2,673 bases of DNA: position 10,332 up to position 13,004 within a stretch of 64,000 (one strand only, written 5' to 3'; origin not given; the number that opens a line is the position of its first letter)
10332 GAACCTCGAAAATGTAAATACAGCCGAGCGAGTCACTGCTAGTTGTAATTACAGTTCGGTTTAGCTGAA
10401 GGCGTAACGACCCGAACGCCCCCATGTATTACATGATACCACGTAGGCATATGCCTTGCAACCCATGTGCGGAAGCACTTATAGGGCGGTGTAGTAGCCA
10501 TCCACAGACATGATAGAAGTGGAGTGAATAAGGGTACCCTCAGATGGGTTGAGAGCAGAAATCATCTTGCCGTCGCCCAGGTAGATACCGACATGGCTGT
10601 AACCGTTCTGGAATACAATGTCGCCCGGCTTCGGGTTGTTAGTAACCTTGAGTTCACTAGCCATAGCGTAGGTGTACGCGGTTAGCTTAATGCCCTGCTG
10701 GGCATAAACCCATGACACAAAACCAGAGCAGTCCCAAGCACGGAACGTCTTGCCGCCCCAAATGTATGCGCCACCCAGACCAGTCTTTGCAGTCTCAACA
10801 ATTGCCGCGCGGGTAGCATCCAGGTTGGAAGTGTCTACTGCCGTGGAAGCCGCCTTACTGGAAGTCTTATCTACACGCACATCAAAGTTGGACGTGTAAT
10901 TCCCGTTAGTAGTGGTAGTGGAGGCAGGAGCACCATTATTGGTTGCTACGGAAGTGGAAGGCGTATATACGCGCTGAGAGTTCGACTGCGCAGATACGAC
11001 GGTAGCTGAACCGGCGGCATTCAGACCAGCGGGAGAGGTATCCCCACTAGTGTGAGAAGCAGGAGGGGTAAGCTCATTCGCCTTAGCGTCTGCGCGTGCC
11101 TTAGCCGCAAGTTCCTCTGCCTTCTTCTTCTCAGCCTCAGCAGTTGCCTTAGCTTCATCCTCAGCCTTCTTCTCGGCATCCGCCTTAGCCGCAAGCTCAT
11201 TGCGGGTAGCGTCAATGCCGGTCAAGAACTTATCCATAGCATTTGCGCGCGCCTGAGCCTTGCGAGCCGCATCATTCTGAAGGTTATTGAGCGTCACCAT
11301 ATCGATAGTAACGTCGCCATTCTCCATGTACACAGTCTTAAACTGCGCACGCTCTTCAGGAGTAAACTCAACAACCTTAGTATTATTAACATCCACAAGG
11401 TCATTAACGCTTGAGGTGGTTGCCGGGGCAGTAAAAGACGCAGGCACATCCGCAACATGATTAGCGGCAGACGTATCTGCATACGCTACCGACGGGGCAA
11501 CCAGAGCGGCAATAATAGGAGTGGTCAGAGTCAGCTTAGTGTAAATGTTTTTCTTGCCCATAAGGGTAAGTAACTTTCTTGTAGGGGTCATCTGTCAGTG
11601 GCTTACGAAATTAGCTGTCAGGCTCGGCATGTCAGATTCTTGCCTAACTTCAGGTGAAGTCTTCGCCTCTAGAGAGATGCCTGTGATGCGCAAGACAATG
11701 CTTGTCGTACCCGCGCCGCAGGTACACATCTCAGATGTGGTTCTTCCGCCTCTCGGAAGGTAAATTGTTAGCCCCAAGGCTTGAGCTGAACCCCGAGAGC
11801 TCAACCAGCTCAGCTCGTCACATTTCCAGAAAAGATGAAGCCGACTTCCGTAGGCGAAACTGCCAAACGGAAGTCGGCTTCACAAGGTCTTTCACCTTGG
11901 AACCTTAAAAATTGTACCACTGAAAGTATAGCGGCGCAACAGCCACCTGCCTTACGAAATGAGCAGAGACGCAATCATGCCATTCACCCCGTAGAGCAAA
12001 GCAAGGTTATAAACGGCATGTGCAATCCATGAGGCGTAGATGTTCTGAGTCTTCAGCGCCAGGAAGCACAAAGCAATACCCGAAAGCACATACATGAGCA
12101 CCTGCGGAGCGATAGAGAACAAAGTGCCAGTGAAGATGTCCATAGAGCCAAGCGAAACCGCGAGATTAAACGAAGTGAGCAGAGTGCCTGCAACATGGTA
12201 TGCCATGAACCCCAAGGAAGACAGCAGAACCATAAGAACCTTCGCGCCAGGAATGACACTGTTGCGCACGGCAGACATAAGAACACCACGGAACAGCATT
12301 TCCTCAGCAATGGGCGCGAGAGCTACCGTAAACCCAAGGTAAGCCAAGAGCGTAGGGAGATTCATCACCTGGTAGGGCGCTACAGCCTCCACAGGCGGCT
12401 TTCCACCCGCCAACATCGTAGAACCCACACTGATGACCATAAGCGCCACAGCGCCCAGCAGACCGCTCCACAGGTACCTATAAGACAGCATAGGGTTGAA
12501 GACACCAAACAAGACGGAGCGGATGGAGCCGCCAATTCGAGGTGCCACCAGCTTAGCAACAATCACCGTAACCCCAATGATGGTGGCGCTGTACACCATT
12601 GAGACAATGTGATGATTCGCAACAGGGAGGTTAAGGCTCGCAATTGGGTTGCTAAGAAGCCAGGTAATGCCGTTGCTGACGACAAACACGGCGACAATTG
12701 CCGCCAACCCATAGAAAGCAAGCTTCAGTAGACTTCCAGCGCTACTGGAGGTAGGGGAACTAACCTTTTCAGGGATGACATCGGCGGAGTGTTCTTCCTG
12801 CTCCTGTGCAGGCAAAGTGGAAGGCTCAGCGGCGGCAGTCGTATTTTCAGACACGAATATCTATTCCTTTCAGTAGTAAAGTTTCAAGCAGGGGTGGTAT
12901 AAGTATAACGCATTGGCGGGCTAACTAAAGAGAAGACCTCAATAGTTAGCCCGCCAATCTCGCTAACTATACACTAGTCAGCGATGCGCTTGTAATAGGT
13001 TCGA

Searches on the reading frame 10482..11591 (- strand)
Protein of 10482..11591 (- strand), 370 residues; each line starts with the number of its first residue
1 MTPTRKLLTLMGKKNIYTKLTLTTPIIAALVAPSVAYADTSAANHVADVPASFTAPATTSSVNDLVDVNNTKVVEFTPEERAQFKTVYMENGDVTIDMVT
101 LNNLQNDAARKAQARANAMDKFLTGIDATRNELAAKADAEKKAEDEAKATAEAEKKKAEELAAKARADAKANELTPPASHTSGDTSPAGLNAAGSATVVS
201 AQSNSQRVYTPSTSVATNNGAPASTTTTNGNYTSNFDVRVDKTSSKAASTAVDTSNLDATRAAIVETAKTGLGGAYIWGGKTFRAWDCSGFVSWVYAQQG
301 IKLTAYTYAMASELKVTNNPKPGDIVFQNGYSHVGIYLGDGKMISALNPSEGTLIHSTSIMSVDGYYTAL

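Call 98: search_protein_families(library=pfam, proteins=[window:10482-11591:-], max_evalue=0.0001)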
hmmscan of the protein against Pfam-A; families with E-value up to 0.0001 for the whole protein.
window:10482-11591:- (370 aa): 3 families
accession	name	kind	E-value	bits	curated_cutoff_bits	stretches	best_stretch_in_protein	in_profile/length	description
PF00877.26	NLPC_P60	-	4.3e-20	72.1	23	1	274-351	2-84/105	NlpC/P60 family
PF05257.22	CHAP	-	1.6e-05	25.7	26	1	285-336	7-65/81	CHAP domain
PF04970.19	LRAT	-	4.1e-05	24.3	24.3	0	319-363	2-48/120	Lecithin retinol acyltransferase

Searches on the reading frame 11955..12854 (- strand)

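Call 98: search_protein_families(library=pfam, proteins=[window:11955-12854:-], max_evalue=0.0001)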
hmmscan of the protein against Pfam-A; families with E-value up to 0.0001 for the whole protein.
window:11955-12854:- (300 aa): 1 family
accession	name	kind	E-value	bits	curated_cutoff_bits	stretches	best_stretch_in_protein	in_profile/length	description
PF02517.21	Rce1-like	-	9.1e-17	61.6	22.4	1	169-284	4-92/93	Type II CAAX prenyl endopeptidase Rce1-like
